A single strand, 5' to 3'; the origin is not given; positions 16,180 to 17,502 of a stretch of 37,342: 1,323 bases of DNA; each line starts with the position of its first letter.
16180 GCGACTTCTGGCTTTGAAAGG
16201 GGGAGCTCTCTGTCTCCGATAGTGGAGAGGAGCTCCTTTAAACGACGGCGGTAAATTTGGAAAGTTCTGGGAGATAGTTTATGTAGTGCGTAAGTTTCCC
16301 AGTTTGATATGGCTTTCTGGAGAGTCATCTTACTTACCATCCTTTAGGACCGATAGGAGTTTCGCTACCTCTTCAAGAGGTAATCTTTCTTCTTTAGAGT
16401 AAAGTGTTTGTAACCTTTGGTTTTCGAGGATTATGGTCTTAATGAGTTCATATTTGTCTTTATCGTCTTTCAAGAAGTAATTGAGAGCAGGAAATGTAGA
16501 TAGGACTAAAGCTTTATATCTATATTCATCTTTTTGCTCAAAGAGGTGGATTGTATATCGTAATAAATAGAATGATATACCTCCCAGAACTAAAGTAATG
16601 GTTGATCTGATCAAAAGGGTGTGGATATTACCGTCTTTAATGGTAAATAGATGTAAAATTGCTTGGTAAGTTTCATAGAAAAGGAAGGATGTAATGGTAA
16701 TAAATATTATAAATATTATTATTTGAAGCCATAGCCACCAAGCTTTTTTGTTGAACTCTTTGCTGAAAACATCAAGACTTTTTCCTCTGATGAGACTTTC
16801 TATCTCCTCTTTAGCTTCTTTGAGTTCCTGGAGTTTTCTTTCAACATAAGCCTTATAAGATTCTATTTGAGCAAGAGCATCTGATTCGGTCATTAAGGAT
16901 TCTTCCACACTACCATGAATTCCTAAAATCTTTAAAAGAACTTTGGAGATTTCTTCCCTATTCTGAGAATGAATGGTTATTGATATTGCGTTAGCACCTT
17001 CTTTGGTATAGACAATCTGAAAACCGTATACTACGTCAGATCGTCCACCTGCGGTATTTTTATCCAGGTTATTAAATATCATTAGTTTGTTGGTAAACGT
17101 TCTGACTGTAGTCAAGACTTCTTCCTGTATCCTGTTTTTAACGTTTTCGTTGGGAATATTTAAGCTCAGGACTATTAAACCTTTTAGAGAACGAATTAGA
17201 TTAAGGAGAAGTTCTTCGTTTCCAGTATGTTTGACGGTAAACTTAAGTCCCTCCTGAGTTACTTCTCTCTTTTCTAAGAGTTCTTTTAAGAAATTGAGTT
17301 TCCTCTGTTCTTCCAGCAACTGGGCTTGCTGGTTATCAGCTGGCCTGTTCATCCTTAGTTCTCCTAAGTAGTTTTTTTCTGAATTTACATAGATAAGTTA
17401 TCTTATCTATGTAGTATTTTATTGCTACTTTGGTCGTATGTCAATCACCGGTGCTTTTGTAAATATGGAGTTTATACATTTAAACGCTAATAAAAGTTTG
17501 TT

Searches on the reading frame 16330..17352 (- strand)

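Call 7: search_protein_families(library=pfam, max_evalue=0.01, proteins=[window:16330-17352:-])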
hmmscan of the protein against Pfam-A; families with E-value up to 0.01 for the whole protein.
window:16330-17352:- (340 aa): 0 families

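Call 8: search_protein_families(library=padloc, max_evalue=0.01, proteins=[window:16330-17352:-])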
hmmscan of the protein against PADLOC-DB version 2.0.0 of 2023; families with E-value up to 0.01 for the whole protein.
window:16330-17352:- (340 aa): 0 families

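Call 50: search_protein_families(library=ncbifam, max_evalue=0.01, proteins=[window:16330-17352:-, P0037])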
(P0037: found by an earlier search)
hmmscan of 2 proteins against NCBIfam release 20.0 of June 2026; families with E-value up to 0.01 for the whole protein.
window:16330-17352:- (340 aa): 0 families

P0037 (355 aa): 0 families

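Call 51: search_protein_families(library=phrogs, max_evalue=0.01, proteins=[window:16330-17352:-, P0037])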
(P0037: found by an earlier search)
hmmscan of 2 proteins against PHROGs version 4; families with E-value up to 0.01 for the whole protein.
window:16330-17352:- (340 aa): 0 families

P0037 (355 aa): 1 family
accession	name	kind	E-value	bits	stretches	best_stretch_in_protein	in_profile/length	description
phrog_1706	-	DNA, RNA and nucleotide metabolism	0.00057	20.4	1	71-272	93-277/293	CRISPR/Cas system associated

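Call 119: search_protein_families(library=pfam, max_evalue=0.01, proteins=[L105:373-960:+, L105:957-2075:+, L107:5647-6627:+, L107:7930-8487:+])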
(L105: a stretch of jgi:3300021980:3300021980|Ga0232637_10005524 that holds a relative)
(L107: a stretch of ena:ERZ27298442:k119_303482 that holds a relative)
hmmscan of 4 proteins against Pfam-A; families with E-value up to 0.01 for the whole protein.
L105:373-960:+ (195 aa): 2 families
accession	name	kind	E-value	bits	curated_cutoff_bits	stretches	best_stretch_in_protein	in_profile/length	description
PF06305.16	LapA_dom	-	0.00099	19.4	28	1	69-112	19-62/64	Lipopolysaccharide assembly protein A domain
PF24838.2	8xMP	-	0.001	19.3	30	1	31-167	12-133/136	Octameric membrane protein family (8xMP)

L105:957-2075:+ (372 aa): 2 families
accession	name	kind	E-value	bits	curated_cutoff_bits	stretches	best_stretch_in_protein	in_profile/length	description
PF00753.33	Lactamase_B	-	1.4e-09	38.6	22.7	1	20-84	8-67/196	Metallo-beta-lactamase superfamily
PF12706.13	Lactamase_B_2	-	0.0042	17.2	27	1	56-82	26-52/200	Beta-lactamase superfamily domain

L107:5647-6627:+ (326 aa): 1 family
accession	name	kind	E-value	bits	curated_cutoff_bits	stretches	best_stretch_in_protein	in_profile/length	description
PF19952.5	DUF6414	-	3.5e-15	57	25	1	1-321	1-283/283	Domain of unknown function (DUF6414)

L107:7930-8487:+ (185 aa): 0 families
